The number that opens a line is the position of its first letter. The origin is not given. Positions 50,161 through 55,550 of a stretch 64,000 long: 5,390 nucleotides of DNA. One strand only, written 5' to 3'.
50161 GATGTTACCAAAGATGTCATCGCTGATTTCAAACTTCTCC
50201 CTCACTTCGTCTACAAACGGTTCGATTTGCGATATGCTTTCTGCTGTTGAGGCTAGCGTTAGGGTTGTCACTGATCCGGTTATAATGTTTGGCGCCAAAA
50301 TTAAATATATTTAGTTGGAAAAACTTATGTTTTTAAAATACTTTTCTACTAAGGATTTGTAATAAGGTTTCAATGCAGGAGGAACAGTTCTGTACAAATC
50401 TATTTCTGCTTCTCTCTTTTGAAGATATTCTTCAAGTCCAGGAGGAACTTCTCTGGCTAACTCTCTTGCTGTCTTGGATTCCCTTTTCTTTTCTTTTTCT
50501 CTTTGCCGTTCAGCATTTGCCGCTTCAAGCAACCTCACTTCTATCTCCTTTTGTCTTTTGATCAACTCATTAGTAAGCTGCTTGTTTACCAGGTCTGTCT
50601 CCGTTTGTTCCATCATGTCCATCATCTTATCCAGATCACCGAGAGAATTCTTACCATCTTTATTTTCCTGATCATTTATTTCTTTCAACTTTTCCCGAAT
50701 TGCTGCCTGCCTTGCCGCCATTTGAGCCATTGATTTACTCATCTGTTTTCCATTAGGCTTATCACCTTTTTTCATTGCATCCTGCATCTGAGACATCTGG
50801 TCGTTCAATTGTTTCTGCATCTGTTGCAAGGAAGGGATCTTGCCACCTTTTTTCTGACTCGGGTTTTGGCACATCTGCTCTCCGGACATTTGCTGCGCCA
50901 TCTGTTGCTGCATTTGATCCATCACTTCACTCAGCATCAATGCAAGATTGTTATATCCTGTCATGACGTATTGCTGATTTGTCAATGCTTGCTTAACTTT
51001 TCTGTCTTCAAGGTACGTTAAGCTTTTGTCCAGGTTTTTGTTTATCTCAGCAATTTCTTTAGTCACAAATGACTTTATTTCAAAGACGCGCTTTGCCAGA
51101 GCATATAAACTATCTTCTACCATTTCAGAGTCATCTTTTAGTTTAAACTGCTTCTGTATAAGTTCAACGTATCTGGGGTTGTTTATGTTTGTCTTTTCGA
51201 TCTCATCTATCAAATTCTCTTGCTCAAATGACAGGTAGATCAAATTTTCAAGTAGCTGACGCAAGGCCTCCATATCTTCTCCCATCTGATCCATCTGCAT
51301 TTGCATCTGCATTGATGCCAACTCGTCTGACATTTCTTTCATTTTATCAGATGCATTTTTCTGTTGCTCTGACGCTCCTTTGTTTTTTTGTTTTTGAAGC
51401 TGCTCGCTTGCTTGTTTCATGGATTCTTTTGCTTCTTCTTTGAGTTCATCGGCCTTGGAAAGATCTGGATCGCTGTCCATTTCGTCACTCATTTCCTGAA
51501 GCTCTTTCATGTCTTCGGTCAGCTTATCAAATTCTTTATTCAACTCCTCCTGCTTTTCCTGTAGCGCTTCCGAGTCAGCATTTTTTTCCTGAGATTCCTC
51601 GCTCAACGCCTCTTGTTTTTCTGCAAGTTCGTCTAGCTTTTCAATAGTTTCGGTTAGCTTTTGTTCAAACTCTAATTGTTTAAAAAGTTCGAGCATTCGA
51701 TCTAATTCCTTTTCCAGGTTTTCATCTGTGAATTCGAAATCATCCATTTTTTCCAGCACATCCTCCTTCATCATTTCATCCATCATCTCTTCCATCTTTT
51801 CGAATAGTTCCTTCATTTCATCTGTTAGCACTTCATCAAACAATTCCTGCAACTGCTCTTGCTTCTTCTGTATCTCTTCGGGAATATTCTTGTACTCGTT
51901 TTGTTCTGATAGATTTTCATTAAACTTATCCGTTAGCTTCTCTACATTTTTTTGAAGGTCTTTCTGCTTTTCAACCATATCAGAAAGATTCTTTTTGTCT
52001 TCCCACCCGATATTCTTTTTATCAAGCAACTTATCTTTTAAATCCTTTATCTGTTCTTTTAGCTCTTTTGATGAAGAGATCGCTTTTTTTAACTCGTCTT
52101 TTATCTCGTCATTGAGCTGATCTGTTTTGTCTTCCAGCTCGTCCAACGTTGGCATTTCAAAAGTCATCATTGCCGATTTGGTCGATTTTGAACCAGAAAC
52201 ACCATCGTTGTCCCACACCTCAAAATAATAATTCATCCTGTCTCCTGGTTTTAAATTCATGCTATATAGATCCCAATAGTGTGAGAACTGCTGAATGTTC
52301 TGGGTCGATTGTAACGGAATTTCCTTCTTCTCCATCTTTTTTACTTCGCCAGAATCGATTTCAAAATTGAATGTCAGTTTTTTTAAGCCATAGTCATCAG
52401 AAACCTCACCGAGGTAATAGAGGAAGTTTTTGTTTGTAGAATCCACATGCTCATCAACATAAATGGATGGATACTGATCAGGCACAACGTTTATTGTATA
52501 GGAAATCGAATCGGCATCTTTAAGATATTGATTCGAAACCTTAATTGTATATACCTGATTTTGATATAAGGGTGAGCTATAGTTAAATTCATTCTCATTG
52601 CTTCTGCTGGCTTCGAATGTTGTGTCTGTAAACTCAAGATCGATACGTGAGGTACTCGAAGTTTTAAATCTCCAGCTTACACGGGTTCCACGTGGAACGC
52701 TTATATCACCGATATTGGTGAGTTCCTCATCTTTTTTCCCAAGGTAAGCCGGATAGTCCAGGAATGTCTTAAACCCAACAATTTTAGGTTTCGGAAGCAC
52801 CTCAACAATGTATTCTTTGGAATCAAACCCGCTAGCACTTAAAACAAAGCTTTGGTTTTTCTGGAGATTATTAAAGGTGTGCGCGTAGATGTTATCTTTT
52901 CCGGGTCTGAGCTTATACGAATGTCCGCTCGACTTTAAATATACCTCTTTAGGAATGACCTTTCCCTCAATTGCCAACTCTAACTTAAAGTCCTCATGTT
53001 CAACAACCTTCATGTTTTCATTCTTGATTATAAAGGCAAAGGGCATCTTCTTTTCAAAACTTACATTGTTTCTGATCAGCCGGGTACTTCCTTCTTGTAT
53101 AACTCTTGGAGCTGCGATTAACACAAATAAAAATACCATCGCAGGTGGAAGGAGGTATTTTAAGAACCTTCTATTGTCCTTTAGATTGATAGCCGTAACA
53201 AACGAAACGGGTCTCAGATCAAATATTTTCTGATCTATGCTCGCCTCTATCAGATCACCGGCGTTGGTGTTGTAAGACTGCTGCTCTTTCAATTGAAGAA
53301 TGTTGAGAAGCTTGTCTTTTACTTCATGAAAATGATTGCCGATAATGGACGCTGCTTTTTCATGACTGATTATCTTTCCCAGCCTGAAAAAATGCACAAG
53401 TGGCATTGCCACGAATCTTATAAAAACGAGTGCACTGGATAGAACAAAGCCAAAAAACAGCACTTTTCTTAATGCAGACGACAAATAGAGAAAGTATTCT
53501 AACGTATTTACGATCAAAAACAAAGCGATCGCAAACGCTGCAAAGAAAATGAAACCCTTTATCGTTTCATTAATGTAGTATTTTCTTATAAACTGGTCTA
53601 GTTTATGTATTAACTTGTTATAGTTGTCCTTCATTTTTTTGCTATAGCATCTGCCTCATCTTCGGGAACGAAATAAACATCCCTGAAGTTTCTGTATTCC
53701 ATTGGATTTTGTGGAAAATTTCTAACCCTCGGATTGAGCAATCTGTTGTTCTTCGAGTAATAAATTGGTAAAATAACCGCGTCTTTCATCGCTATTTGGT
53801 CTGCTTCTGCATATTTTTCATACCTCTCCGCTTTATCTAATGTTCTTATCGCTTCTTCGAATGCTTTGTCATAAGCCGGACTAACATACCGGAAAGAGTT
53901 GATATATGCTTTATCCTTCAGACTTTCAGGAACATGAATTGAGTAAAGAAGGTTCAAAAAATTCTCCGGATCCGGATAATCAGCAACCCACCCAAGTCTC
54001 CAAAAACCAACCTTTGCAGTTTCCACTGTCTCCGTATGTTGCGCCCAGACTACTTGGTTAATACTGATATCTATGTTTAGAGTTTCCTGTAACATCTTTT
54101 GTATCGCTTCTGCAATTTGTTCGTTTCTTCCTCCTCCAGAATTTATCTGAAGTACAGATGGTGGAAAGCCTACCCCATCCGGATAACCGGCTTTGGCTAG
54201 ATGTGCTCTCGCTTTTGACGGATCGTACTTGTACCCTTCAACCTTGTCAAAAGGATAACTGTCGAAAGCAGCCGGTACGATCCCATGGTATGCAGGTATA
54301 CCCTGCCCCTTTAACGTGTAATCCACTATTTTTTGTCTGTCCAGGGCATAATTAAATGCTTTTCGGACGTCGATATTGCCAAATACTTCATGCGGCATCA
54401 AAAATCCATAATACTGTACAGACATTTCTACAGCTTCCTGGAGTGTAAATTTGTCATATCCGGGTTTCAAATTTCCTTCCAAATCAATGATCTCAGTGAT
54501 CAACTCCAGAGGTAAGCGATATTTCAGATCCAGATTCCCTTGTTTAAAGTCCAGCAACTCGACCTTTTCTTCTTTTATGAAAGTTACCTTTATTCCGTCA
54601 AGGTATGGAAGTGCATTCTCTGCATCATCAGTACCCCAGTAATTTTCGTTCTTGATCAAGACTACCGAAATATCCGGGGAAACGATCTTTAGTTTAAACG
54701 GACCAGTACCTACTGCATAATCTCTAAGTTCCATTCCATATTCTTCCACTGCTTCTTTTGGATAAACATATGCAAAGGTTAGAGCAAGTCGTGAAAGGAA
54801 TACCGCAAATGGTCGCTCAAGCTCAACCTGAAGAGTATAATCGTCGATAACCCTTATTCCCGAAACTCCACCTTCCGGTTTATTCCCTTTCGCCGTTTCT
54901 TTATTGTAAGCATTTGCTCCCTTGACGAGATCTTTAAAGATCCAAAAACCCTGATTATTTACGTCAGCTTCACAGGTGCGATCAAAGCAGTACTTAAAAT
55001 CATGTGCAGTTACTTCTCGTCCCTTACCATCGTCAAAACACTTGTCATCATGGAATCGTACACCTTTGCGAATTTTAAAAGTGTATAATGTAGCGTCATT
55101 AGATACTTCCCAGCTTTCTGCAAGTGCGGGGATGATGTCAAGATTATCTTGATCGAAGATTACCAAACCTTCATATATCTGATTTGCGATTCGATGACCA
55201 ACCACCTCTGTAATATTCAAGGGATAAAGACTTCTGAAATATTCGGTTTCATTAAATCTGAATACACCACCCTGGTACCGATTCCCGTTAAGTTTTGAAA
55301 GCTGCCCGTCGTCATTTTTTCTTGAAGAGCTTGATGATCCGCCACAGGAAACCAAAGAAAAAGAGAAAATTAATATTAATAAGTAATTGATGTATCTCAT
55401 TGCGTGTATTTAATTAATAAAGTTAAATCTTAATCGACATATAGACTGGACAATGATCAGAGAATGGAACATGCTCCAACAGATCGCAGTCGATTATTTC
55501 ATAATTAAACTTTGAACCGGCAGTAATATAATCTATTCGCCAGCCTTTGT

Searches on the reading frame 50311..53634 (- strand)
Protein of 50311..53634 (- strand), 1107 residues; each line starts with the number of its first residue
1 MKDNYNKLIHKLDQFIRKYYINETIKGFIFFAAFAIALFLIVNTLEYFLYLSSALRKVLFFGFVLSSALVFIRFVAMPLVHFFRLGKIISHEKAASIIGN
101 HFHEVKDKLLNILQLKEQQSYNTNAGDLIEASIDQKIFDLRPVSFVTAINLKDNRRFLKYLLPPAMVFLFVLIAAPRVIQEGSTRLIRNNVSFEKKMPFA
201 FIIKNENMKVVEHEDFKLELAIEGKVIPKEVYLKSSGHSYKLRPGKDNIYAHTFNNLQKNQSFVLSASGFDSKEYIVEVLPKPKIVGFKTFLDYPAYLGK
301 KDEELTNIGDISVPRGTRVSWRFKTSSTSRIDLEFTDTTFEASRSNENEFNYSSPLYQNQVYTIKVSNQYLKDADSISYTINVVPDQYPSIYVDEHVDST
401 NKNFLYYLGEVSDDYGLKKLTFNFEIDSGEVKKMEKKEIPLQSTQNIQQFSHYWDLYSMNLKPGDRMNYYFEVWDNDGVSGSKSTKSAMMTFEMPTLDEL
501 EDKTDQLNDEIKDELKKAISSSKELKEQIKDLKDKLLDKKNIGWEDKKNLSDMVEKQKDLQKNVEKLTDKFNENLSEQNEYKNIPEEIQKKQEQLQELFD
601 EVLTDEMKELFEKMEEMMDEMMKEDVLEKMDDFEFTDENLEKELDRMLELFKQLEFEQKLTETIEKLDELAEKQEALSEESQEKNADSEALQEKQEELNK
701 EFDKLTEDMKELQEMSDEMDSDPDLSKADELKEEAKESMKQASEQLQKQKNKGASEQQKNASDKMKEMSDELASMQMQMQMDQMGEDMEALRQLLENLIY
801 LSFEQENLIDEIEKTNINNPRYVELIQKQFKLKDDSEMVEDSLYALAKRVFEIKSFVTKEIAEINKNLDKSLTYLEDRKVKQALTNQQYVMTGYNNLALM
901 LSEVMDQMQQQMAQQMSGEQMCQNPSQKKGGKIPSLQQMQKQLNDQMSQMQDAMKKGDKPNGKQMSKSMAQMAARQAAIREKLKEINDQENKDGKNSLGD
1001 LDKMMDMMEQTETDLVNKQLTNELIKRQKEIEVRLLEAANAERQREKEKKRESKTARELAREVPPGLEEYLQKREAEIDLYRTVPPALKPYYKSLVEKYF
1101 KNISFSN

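Call 55: search_protein_families(library=pfam, proteins=[window:50311-53634:-], max_evalue=0.00001)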
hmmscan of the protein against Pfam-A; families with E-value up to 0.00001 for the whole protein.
window:50311-53634:- (1107 aa): 1 family
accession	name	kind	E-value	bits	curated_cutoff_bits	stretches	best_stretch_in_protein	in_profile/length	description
PF13779.11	DUF4175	-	3.5e-11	42.3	27.3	1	295-432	193-329/825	Domain of unknown function (DUF4175)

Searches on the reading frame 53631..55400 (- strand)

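Call 55: search_protein_families(library=pfam, proteins=[window:53631-55400:-], max_evalue=0.00001)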
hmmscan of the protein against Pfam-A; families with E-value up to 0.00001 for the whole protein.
window:53631-55400:- (589 aa): 1 family
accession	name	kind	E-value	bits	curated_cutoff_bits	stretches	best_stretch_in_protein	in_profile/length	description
PF00496.27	SBP_bac_5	-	7.5e-85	285.7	32.4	1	89-487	2-362/368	Bacterial extracellular solute-binding proteins, family 5 Middle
